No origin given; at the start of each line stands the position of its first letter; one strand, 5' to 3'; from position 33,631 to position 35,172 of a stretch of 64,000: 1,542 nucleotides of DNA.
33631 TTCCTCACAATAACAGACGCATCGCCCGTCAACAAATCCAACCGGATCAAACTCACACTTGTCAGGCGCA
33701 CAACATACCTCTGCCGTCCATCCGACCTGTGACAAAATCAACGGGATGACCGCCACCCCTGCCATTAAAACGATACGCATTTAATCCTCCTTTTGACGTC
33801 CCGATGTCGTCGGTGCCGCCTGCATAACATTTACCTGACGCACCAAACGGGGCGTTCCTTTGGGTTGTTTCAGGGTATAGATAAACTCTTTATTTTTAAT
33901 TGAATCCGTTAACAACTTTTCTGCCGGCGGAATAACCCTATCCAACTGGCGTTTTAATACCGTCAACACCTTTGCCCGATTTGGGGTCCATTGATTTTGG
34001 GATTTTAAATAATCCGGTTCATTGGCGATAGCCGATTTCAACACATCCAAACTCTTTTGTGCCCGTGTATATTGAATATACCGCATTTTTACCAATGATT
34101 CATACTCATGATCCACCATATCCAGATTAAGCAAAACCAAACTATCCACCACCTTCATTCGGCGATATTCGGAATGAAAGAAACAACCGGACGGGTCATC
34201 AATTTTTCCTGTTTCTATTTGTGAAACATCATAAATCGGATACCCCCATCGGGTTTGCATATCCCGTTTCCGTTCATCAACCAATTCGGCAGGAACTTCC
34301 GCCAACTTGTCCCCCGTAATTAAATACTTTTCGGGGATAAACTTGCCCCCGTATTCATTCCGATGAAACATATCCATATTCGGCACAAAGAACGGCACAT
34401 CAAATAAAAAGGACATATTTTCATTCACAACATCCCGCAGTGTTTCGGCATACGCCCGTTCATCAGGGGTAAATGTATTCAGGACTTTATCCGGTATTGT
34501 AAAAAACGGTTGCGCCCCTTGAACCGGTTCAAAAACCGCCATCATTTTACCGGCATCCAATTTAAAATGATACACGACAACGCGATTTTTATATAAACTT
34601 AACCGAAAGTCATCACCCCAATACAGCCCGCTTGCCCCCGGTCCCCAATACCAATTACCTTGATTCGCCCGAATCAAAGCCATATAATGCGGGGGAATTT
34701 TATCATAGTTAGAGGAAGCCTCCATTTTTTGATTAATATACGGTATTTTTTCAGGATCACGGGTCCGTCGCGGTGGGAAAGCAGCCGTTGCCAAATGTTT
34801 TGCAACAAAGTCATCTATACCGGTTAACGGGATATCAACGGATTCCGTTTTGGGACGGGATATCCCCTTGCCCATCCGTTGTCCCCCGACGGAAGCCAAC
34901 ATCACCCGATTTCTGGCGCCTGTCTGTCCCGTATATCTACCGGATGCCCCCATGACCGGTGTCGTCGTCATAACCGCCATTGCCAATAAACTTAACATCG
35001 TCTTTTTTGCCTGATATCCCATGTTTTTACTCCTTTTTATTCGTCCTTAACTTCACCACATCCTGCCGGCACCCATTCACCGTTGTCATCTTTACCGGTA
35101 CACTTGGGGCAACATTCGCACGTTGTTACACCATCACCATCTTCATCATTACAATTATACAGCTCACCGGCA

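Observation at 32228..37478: Compact promoter-to-terminator operon of four secreted proteins: prepilin-like Cys-rich, CC-doublet Cys-rich, unknown, and mucin-like repeat protein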

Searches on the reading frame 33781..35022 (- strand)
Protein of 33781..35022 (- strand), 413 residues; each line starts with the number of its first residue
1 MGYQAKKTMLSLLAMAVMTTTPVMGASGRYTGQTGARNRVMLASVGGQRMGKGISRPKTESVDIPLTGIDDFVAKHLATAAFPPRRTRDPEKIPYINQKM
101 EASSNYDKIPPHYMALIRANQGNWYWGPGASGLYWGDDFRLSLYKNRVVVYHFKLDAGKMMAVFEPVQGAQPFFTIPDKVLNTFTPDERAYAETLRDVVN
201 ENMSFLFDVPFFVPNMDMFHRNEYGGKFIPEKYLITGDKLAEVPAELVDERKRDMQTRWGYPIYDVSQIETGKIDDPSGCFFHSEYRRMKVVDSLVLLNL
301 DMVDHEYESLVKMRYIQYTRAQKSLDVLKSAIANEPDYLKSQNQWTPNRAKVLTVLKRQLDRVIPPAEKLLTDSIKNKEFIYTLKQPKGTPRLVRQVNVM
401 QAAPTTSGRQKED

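Call 8: search_protein_families(library=pfam, proteins=[window:33781-35022:-], max_evalue=1)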
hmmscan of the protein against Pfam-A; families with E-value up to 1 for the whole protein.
window:33781-35022:- (413 aa): 0 families

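Call 9: search_protein_families(library=ncbifam, proteins=[window:33781-35022:-], max_evalue=1)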
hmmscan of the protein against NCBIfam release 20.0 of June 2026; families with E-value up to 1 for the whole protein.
window:33781-35022:- (413 aa): 0 families

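Call 10: find_encoding_contigs(protein=window:33781-35022:-, flank=10000, max_places=6)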
Protein window:33781-35022:- (413 aa): 1 contig read that carries it; 1 place shown.
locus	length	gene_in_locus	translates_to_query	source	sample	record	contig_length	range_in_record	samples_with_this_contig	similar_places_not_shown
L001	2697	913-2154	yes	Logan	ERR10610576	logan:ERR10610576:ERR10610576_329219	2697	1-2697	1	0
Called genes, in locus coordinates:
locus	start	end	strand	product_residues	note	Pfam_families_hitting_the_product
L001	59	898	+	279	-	-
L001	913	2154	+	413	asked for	-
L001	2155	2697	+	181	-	?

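Call 13: find_homologous_proteins(query=window:33781-35022:-)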
Query window:33781-35022:- (413 aa): 57 proteins with E <= 0.001 among 4797 candidates.
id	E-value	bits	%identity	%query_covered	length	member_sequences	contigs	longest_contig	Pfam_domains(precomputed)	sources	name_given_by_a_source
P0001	6.6e-281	949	100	100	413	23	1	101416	-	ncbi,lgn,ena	-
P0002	2.2e-262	888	94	100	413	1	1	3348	-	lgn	-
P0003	7.8e-241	817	86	100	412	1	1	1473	-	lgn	-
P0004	3.1e-208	710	76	100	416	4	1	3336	-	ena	-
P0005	6.0e-192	656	72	98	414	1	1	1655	-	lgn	-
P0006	3.9e-191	654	71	93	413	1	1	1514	-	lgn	-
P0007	9.0e-182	623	67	98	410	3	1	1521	-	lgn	-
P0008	2.1e-180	618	67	98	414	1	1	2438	-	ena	-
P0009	1.5e-177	609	87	74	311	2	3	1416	-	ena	-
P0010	6.2e-172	590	66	98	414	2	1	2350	-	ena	-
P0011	2.0e-152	526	76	72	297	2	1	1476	-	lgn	-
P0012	8.1e-143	495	59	88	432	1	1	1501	-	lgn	-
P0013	1.0e-141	491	56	95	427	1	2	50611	-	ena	-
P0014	3.1e-136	473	57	88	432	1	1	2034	-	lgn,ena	-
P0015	7.0e-136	472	57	88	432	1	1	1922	-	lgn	-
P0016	1.1e-135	471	53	99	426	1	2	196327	-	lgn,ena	-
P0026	1.9e-131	457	57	88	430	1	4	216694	-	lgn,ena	-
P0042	5.8e-99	350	44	98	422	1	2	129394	-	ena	-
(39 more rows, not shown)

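Call 15: find_encoding_contigs(protein=P0016, flank=10000, max_places=3)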
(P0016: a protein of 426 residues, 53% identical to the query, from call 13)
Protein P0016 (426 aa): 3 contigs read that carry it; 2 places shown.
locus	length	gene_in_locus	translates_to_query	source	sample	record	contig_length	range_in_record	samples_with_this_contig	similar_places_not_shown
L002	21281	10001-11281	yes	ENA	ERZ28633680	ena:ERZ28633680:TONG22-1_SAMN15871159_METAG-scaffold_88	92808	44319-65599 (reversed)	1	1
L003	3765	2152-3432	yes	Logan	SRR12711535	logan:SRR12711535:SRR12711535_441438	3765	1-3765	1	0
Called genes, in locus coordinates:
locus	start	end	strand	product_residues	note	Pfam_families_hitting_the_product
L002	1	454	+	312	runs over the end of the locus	PF01565:FAD_binding_4, PF02873:MurB_C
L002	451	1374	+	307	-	PF01820:Dala_Dala_lig_N, PF02222:ATP-grasp (weak), PF02655:ATP-grasp_3, PF07478:Dala_Dala_lig_C, PF13535:ATP-grasp_4 (weak)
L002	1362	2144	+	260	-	PF08478:POTRA_1, PF03799:FtsQ_DivIB_C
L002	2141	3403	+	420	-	PF11104:PilM_2 (faint), PF02491:SHS2_FTSA, PF06723:MreB_Mbl, PF14450:FtsA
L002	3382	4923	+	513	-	PF00091:Tubulin, PF12327:FtsZ_C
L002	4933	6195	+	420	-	PF01029:NusB, PF08241:Methyltransf_11 (faint), PF01728:FtsJ (weak), PF01189:Methyltr_RsmB-F, PF09445:Methyltransf_15 (weak), PF13847:Methyltransf_31, PF13649:Methyltransf_25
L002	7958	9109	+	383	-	-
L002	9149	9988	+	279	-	-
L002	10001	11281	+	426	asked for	-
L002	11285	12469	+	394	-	-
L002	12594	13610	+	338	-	PF00092:VWA, PF13519:VWA_2, PF06707:DUF1194 (weak)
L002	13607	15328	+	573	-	PF13519:VWA_2 (weak), PF13432:TPR_16 (faint), PF00515:TPR_1 (faint), PF07719:TPR_2 (weak)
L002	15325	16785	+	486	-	PF13584:BatD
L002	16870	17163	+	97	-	PF00830:Ribosomal_L28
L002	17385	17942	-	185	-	-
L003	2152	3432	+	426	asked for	-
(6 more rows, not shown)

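Call 30: find_encoding_contigs(protein=P0026, flank=10000, max_places=2)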
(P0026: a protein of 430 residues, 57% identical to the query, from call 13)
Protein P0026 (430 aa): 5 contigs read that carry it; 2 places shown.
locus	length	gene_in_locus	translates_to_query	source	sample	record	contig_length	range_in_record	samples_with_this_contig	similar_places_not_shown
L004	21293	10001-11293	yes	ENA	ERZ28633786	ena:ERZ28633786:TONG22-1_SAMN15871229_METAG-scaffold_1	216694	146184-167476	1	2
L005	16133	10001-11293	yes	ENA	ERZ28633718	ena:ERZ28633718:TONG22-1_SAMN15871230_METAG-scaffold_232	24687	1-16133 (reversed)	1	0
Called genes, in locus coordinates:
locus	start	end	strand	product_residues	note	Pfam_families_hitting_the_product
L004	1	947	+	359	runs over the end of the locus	PF03462:PCRF, PF00472:RF-1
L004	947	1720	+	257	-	PF04391:DUF533 (faint), PF05099:TerB, PF00226:DnaJ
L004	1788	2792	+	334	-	PF02729:OTCace_N, PF00185:OTCace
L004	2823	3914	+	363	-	PF02729:OTCace_N, PF00185:OTCace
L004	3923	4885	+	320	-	PF11858:DUF3378, PF01351:RNase_HII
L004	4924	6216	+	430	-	PF00275:EPSP_synthase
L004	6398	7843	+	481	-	PF01554:MatE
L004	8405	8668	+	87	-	PF01649:Ribosomal_S20p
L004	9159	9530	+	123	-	PF13310:Virulence_RhuM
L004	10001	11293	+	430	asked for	-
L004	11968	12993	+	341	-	PF18152:DAHP_snth_FXD, PF00793:DAHP_synth_1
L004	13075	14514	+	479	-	PF00800:PDT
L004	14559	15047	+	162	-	PF00383:dCMP_cyt_deam_1, PF14437:MafB19-deam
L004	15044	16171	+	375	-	-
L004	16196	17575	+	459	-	PF00206:Lyase_1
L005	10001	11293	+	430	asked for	-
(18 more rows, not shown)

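Call 31: find_encoding_contigs(protein=P0042, flank=10000, max_places=2)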
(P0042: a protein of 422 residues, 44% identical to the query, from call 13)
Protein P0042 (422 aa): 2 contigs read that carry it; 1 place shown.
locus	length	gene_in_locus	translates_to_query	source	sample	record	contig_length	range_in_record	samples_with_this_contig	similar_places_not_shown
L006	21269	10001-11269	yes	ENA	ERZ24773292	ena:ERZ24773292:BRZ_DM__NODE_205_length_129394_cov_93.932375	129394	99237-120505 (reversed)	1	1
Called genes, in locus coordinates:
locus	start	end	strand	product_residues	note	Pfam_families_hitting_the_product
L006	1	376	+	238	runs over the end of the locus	PF07589:PEP_exosort_dom (weak)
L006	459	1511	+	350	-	-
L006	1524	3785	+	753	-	PF00884:Sulfatase, PF01663:Phosphodiest (faint), PF16347:SGSH_C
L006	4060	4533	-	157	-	PF02021:UPF0102, PF08378:NERD (weak)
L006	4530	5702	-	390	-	PF05175:MTS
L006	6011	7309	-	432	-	PF00275:EPSP_synthase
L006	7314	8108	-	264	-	PF03167:UDG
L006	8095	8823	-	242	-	PF01578:Cytochrom_C_asm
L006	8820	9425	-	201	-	PF05140:ResB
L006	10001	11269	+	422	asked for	-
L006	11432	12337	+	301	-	PF06912:DUF1275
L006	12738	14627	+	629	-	PF00012:HSP70, PF06723:MreB_Mbl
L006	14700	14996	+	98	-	PF00166:Cpn10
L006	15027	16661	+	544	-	PF00118:Cpn60_TCP1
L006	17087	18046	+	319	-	PF01171:ATP_bind_3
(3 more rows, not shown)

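Call 32: predict_structure(alignment_id=A1)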
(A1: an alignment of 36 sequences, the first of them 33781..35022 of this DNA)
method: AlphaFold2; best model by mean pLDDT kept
length: 413 residues; sequences in the alignment: 36
mean_pLDDT: 77.8   pTM: 0.76
mean pLDDT of the five models: 77.8, 77.3, 73.2, 73.3, 69.0
residues with pLDDT >= 90: 193; 70-90: 120; 50-70: 32; < 50: 68
segments of 3 or more residues with pLDDT < 50: 1-65, 411-413
pLDDT, mean of each block of 10 residues (from residue 1): 31 28 23 22 21 25 54 87 75 92 91 92 84 88 90 84 85 93 96 98 95 87 88 93 90 96 91 59 73 88 90 94 97 98 97 98 98 95 90 58 65 38
secondary structure, 60 per line:
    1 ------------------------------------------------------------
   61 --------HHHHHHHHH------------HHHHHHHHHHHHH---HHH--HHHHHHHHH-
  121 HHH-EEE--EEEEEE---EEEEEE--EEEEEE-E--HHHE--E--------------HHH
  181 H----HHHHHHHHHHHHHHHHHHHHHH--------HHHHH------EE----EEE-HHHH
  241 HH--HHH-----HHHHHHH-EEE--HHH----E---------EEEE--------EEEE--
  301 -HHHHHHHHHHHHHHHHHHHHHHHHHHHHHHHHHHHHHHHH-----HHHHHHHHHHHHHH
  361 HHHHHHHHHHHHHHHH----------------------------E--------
elements in order: H69-77 H90-102 H111-119 E125-127 E130-135 E139-144 E147-152 H178-181 H186-207 H216-220 E233-235 H237-242 H253-259 E261-263 E283-286 E295-298 H302-341 H347-376
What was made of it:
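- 33781..35022 (-): P3, a 413-aa exported protein of unknown family. It has a signal peptide, a disordered region up to about residue 65, an alpha/beta core, a long helical hairpin at 302-376 and a conserved C-terminal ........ tail. The AF2 model has pLDDT 77.8 and pTM 0.76 (call 32).
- Mature P3 begins with a disordered segment of about 40 residues (pLDDT below 50 up to residue 65; call 32).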

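Call 36: search_protein_representatives(alignment_id=A1)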
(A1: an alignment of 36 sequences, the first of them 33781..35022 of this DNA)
Query: 36 sequences, 418 profile positions. Proteins with E-value up to 0.001 (for the whole library): 50; up to 1e-10: 26; up to 1e-30: 14. The best 50 are listed.
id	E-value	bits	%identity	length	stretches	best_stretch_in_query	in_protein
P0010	7.0e-188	641.2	-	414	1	1-418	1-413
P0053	1.8e-164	564.1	-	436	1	1-418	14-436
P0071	2.0e-162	557.4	-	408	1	3-418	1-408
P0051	6.8e-141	486.5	-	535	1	5-417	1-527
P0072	9.0e-140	482.8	-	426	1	1-414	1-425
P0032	6.1e-139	480.0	-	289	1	135-413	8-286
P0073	3.6e-104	365.5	-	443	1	4-416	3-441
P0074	4.6e-75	269.6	-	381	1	65-412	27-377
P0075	9.1e-64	232.4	-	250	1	5-217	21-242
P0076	1.7e-60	221.6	-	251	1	1-225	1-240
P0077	5.7e-54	200.1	-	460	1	100-404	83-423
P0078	1.4e-49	185.7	-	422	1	59-413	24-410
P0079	1.0e-43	166.4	-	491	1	120-404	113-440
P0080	2.5e-38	148.6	-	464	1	96-401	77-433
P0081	1.6e-28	116.3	-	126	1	292-415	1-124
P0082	2.5e-28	115.7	-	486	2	111-273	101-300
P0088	4.1e-12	62.3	-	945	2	53-230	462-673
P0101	1.3e-07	47.4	-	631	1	117-245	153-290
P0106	1.9e-06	43.6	-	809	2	172-268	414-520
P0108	8.2e-06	41.5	-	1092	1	90-268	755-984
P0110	6.7e-05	38.5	-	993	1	96-269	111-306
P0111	2.3e-04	36.7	-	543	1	91-215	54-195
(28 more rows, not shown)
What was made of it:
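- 33781..35022 (-): It has 57 homologs, all hypothetical proteins (call 13), and 50 representatives among 1.84 billion proteins (call 36).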

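Call 37: search_protein_families(library=pfam, proteins=[P0088, P0101, P0106, P0108, P0110, P0111, P0077, P0079, P0082], max_evalue=0.001)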
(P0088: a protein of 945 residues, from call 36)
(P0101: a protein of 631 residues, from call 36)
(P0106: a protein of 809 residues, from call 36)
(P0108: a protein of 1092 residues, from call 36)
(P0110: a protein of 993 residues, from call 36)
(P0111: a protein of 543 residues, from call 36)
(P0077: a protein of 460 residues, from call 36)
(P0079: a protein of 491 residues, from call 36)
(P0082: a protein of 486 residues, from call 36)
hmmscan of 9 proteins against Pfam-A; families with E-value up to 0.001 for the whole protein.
P0088 (945 aa): 0 families

P0101 (631 aa): 0 families

P0106 (809 aa): 4 families
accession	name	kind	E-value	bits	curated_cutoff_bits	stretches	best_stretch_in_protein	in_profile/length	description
PF13905.12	Thioredoxin_8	-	5.1e-16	59.2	27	1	685-771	1-93/94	Thioredoxin-like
PF00085.26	Thioredoxin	-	7.1e-06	26.4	23.5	1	690-735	23-68/103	Thioredoxin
PF08534.16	Redoxin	-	5.2e-05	23.5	26.6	1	677-743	20-88/148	Redoxin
PF00578.27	AhpC-TSA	-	7.4e-05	23.1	26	1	676-744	19-82/124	AhpC/TSA family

P0108 (1092 aa): 1 family
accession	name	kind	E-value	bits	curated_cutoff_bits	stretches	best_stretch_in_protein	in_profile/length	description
PF13676.11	TIR_2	-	3.7e-06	27.9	28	1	11-126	7-121/122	TIR domain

P0110 (993 aa): 6 families
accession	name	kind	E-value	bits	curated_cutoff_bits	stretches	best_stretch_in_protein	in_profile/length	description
PF12796.13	Ank_2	-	2.2e-41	140.8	27.3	4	511-603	2-89/90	Ankyrin repeats (3 copies)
PF00023.36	Ank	-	2.6e-32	109.5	21.1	3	573-605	2-33/33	Ankyrin repeat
PF13637.12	Ank_4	-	3e-29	100.8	22.7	2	512-559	3-50/50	Ankyrin repeats (many copies)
PF13606.12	Ank_3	-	8.7e-20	68.9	22.3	0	539-567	2-29/30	Ankyrin repeat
PF13857.12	Ank_5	-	1.6e-18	67.1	27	1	530-580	7-56/56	Ankyrin repeats (many copies)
PF24521.3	Ank_KRIT1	-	9.7e-10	38.8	80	1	508-613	20-125/149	KRIT1 ankyrin-repeats domain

P0111 (543 aa): 0 families

P0077 (460 aa): 0 families

P0079 (491 aa): 0 families

P0082 (486 aa): 0 families
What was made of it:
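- Distant P3-core homologs are fused to TIR, ankyrin or thioredoxin domains (call 37).
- Tried and rejected: Some are fused to thioredoxin, TIR or ankyrin domains (call 37).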

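Call 43: find_related_loci(query=A1, collection=genome_contigs, flank=8000)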
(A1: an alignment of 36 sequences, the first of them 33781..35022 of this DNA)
Query A1 (413 aa) in genome_contigs; peptide patterns used: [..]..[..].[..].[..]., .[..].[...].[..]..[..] (x = any residue, [..] = any of these).
14 stretches matched a pattern; 4 encode a relative of the query (tblastn E <= 1e-3); 4 distinct loci.
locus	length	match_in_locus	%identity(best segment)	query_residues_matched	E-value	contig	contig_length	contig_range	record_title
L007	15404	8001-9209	68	7-411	0e+0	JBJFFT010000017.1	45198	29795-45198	MAG: Candidatus Spyradenecus sp. isolate EHIM02_bin.006 NODE_117_length_45198_cov_7.334360, whole genome shotgun sequenc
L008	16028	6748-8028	52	1-413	9e-140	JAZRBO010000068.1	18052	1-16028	MAG: Alphaproteobacteria bacterium isolate T1900045126_TC20190120.MAGScoT_cleanbin_000006 SGB_4864_k141_1358149, whole g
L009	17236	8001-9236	44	9-411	7e-103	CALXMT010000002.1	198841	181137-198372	MAG: uncultured Kiritimatiellaeota bacterium isolate BRZ_EK__bin27 genome assembly, contig: BRZ_EK__NODE_25_length_19884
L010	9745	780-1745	41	96-412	4e-75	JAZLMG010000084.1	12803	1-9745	MAG: Kiritimatiellia bacterium isolate T1900044955_TA20190009.MAGScoT_cleanbin_000033 SGB_3814_k141_1482461, whole genom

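Call 55: search_solved_structures(query=A1, max_evalue=10)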
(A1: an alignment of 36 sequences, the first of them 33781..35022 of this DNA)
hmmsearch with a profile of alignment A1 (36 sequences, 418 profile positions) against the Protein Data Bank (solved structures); distinct sequences matched with E-value up to 10: 0.
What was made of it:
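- Tried and rejected: The profile search against PDB sequences gave no hits (call 55).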

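Call 56: fold_search(model_id=the predicted structure, library=pdb)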
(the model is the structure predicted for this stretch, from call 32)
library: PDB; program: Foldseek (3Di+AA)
matches with E <= 10: 57; with E <= 0.001: 0
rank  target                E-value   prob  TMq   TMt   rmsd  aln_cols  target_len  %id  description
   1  8a7f_A                3.0e+00  0.03  0.09  0.09  22.7       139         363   12  Crystal structure of a chimeric LOV-Histidine kinase SB2F1-I66R mutant (asymmetrical variant, trigonal form with long  (released 2024-01-10)
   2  8zah_A                3.5e+00  0.04  0.14  0.20  23.8       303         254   10  Crystal structure of the channel protein CorA from Campylobacter jejuni (released 2024-06-19)
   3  4jyg_A                3.7e+00  0.02  0.10  0.14  21.0       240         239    9  Crystal structure of RARbeta LBD in complex with agonist BMS411 [4-{[(5,5-dimethyl-8-phenyl-5,6-dihydronaphthalen-2-yl (released 2014-03-19)
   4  8a7f_B                3.9e+00  0.03  0.11  0.12  23.8       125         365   14  Crystal structure of a chimeric LOV-Histidine kinase SB2F1-I66R mutant (asymmetrical variant, trigonal form with long  (released 2024-01-10)
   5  4kb4                  4.6e+00  0.05  0.16  0.29  14.5       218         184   11  Crystal structure of ribosome recycling factor mutant R31A from Mycobacterium tuberculosis (released 2014-03-12)
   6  3bc5                  4.6e+00  0.01  0.09  0.13  23.8       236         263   12  X-ray crystal structure of human ppar gamma with 2-(5-(3-(2-(5-methyl-2-phenyloxazol-4-yl)ethoxy)benzyl)-2-phenyl-2h-1,2 (released 2008-11-18)
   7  8zah_B                5.1e+00  0.03  0.13  0.21  23.4       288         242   10  Crystal structure of the channel protein CorA from Campylobacter jejuni (released 2024-06-19)
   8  2nxx_B                5.1e+00  0.02  0.09  0.14  15.4       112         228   12  Crystal Structure of the Ligand-Binding Domains of the T.castaneum (Coleoptera) Heterodimer EcrUSP Bound to Ponasteron (released 2007-10-02)
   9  7bjv_A                5.1e+00  0.02  0.12  0.18  19.8       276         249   11  Crystal structure of the ligand-binding domains of the heterodimer EcR/USP bound to the synthetic agonist BYI09181 (released 2021-04-07)
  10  7aih_Ap               5.1e+00  0.01  0.07  0.12  21.1       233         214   14  The Large subunit of the Kinetoplastid mitochondrial ribosome (released 2021-04-28)
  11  6eri_Az               5.4e+00  0.04  0.17  0.30  14.0       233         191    8  Structure of the chloroplast ribosome with chl-RRF and hibernation-promoting factor (released 2018-04-18)
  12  6vud_A                5.7e+00  0.07  0.13  0.25  10.9       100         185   15  Crystal structure of a ribosome recycling factor from Ehrlichia chaffeensis (released 2020-03-18)
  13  1zdt_A                5.7e+00  0.04  0.09  0.14  17.0       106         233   12  The Crystal Structure of Human Steroidogenic Factor-1 (released 2005-05-24)
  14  6vud_B                5.7e+00  0.03  0.14  0.25  16.4       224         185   11  Crystal structure of a ribosome recycling factor from Ehrlichia chaffeensis (released 2020-03-18)
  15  3ck6_C                5.7e+00  0.01  0.08  0.11  22.5       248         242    9  Crystal structure of ZntB cytoplasmic domain from Vibrio parahaemolyticus RIMD 2210633 (released 2008-03-25)
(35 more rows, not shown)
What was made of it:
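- Tried and rejected: Foldseek against the PDB gave E>=3 (call 56).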

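Call 57: search_protein_families(library=phrogs, proteins=[window:33781-35022:-], max_evalue=0.1)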
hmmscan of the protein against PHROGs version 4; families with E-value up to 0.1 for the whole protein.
window:33781-35022:- (413 aa): 0 families

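Call 81: find_related_loci(query=A1, collection=viral_contigs, flank=5000)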
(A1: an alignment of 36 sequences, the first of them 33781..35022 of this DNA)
Query A1 (413 aa) in viral_contigs; peptide patterns used: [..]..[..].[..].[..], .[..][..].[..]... (x = any residue, [..] = any of these).
13 stretches matched a pattern, but none encodes a relative of the query by tblastn (E <= 1e-3).
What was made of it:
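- Tried and rejected: No P3 relative was found in viral contigs (call 81).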

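Call 92: search_protein_families(library=padloc, proteins=[window:33781-35022:-], max_evalue=0.01)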
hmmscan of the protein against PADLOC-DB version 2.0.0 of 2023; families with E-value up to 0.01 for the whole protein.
window:33781-35022:- (413 aa): 0 families
